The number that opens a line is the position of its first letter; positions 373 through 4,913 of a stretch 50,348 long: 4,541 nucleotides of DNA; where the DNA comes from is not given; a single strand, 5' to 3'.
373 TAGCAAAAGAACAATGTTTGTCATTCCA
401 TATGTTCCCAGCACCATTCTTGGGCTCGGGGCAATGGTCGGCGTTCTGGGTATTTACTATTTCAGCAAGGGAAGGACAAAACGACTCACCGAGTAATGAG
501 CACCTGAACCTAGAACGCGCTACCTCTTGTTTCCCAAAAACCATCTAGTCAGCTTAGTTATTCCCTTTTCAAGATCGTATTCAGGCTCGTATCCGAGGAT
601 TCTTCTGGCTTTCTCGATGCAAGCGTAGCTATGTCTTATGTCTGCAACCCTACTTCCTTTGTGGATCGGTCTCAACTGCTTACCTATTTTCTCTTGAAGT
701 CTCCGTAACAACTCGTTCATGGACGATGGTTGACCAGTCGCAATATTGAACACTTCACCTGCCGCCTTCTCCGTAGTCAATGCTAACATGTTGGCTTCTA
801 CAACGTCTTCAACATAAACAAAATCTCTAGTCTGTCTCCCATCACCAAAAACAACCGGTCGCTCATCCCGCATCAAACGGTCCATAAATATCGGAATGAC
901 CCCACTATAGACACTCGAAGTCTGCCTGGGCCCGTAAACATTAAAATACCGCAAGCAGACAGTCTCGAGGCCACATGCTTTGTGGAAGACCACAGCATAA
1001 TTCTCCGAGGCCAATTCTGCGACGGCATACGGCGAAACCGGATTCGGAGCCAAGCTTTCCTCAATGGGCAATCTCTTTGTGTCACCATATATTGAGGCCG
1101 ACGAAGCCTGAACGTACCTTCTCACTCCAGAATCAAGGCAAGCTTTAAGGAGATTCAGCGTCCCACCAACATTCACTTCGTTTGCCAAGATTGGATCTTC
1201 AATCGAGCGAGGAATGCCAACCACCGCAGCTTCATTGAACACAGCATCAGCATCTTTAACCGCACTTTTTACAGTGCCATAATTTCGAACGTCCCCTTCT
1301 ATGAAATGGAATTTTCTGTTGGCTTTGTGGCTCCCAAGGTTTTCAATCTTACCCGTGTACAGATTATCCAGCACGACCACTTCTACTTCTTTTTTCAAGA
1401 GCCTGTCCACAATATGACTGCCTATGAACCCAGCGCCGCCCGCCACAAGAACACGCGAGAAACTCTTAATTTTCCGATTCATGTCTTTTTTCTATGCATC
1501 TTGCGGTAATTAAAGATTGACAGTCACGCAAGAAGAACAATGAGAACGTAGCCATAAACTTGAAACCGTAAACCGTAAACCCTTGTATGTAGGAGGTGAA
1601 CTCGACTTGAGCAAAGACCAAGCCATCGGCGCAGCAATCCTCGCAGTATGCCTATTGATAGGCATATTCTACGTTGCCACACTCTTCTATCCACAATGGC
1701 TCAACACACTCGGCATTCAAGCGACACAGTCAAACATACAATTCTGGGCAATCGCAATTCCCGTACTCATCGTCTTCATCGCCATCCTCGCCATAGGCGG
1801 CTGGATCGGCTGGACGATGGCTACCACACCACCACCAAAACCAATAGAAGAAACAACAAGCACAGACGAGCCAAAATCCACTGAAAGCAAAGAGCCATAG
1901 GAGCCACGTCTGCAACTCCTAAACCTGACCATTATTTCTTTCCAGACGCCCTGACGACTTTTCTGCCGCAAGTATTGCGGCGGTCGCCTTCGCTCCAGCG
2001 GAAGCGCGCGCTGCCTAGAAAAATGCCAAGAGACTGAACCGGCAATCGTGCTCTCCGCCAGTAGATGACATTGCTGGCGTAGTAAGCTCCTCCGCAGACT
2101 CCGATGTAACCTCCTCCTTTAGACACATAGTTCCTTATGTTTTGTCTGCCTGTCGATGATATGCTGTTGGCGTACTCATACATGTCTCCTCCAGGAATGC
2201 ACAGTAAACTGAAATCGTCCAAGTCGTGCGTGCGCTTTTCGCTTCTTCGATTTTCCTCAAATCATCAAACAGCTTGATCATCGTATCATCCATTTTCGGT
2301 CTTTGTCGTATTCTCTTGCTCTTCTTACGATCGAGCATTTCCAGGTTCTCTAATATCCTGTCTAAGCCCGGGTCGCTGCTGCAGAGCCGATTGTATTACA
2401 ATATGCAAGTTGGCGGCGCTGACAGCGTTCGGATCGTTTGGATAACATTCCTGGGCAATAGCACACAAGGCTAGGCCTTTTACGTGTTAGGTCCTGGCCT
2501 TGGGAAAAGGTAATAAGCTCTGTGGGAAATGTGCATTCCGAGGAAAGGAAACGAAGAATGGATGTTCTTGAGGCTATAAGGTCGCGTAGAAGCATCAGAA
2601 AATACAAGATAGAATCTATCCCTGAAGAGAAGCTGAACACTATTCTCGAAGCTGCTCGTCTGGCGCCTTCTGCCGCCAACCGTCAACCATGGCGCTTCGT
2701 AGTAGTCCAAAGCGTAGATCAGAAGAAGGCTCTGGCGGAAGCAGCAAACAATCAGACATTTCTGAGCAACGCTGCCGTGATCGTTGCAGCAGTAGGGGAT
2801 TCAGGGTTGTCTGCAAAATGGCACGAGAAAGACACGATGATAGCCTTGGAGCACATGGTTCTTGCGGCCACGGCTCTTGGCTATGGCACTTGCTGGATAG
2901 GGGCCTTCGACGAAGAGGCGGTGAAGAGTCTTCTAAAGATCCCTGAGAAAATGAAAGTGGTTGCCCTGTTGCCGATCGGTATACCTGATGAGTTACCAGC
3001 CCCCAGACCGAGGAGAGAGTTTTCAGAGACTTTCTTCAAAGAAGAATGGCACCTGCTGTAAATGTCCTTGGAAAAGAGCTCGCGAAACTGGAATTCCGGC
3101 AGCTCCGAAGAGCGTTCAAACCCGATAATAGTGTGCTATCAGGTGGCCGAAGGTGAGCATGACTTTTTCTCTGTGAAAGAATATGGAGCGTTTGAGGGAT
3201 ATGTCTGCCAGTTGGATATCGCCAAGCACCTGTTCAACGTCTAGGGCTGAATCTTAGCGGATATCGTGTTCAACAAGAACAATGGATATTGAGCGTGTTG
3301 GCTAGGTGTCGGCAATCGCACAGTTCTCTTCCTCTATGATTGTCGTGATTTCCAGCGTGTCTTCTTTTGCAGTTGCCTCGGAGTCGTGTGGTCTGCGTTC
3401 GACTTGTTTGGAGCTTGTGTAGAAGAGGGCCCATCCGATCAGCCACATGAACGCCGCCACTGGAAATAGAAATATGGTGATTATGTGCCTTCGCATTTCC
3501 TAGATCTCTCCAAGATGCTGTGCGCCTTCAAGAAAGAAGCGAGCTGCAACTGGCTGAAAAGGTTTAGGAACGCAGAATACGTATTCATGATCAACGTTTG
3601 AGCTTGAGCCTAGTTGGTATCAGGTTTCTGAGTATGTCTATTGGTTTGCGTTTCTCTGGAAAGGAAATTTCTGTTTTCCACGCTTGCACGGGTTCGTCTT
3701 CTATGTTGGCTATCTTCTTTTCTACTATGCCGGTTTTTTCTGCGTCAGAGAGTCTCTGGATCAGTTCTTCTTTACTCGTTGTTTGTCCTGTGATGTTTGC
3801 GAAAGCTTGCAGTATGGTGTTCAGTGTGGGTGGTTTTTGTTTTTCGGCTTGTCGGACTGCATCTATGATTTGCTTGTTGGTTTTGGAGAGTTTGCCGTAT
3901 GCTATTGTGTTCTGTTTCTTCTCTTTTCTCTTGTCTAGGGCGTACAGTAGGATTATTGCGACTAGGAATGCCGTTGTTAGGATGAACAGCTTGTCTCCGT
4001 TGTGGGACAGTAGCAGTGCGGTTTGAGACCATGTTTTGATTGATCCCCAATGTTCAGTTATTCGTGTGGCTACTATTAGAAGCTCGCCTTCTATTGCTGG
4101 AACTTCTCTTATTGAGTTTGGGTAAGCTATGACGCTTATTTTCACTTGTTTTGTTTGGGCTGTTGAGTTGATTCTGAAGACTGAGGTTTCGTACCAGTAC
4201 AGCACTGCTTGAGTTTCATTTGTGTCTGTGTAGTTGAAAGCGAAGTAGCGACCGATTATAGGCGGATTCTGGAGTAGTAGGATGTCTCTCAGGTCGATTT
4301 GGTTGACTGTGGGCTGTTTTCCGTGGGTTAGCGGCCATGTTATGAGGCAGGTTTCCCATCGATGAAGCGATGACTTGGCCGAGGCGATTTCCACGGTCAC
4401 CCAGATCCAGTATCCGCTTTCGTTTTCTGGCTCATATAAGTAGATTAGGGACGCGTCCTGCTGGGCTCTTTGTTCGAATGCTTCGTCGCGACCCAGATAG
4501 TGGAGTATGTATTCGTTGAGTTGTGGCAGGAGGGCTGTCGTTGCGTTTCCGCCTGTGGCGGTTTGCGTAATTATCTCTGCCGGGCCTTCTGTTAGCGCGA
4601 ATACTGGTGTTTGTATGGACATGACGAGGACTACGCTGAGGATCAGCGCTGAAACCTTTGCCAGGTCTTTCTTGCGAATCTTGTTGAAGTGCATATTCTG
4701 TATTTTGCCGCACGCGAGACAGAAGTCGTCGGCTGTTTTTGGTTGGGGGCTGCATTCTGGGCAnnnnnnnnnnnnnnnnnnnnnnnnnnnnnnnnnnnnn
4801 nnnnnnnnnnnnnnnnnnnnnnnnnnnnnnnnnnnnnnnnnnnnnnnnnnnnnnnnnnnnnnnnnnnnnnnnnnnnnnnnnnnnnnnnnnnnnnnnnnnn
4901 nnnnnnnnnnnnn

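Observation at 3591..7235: One 1214-aa ORF fuses a Wzx-like flippase, an archaeosortase core, a Cys4 ribbon, an EpsI-like ectodomain and a wHTH-like tail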

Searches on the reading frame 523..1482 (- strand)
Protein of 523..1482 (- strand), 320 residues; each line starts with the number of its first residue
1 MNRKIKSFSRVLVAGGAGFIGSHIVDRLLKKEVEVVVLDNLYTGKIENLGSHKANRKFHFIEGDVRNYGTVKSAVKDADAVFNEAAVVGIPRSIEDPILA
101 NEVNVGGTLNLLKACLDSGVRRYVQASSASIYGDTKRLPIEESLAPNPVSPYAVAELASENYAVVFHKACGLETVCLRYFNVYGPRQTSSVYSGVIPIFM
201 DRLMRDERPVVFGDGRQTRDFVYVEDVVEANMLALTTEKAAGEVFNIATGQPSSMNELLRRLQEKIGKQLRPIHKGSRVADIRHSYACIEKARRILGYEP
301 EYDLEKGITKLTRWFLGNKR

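Call 18: search_protein_families(library=pfam, proteins=[window:523-1482:-], max_evalue=0.01)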
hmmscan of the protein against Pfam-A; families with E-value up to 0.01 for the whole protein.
window:523-1482:- (320 aa): 11 families
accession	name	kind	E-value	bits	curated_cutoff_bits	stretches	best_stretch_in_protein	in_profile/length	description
PF01370.27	Epimerase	-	6.7e-66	222.6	20.9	1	11-248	1-240/240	NAD dependent epimerase/dehydratase family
PF16363.11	GDP_Man_Dehyd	-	5e-61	207.4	27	1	12-310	1-331/332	GDP-mannose 4,6 dehydratase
PF01073.25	3Beta_HSD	-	2.7e-30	105.8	22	1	12-271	1-273/280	3-beta hydroxysteroid dehydrogenase/isomerase family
PF02719.21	Polysacc_synt_2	-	5e-22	78.9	20.2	1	11-272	1-253/293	Polysaccharide biosynthesis protein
PF13460.12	NAD_binding_10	-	6.4e-13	49.4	27.2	1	15-162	1-130/184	NAD(P)H-binding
PF04321.23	RmlD_sub_bind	-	3.3e-11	43.2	27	1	10-189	2-158/287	RmlD substrate binding domain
PF07993.18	NAD_binding_4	-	8.2e-09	35.4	20.1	1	13-157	1-165/258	Male sterility protein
PF05368.20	NmrA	-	9.6e-07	29.1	27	1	9-128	3-107/298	NmrA-like family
PF00106.31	adh_short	-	2.3e-06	27.7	26.6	1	11-82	3-75/195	short chain dehydrogenase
PF03435.24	Sacchrp_dh_NADP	-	0.00027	21.7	25.1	1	16-83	5-74/129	Saccharopine dehydrogenase NADP binding domain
PF08659.16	KR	-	0.0078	16.6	22.6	0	11-88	3-83/180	KR domain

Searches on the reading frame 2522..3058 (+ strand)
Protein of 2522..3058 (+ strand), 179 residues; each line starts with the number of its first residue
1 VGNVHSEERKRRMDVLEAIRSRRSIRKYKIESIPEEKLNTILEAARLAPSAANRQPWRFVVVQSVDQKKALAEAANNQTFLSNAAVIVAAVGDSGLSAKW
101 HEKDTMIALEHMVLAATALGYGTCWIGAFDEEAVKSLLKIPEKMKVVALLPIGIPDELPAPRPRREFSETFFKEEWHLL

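Call 18: search_protein_families(library=pfam, proteins=[window:2522-3058:+], max_evalue=0.01)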
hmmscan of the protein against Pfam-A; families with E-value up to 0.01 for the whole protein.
window:2522-3058:+ (179 aa): 2 families
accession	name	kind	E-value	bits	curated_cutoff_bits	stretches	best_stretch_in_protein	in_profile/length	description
PF00881.29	Nitroreductase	-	1.6e-35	123.2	23.5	2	19-80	1-62/167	Nitroreductase family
PF14512.11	TM1586_NiRdase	-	1.4e-21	77.5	27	2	66-169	48-147/215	Putative TM nitroreductase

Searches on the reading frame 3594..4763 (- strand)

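Call 9: search_protein_families(library=pfam, proteins=[window:3594-4763:-], max_evalue=10)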
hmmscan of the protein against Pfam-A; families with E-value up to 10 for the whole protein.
window:3594-4763:- (390 aa): 3 families
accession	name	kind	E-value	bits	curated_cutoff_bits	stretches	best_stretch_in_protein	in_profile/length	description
PF05250.16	UPF0193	-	0.056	13.7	23.3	1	276-318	120-162/217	Uncharacterised protein family (UPF0193)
PF04718.20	ATP-synt_G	-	0.1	13.9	25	1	292-348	13-71/98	Mitochondrial ATP synthase g subunit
PF12911.12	OppC_N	-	0.68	10.3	23.9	1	28-56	9-37/53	N-terminal TM domain of oligopeptide transport permease C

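Call 10: search_protein_families(library=ncbifam, proteins=[window:3594-4763:-], max_evalue=10)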
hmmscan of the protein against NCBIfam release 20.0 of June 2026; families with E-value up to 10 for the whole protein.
window:3594-4763:- (390 aa): 1 family
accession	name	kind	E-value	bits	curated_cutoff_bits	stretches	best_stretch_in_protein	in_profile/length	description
TIGR02902.1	spore_lonB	equivalog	0.042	12.4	723.3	1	259-330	2-73/531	ATP-dependent protease LonB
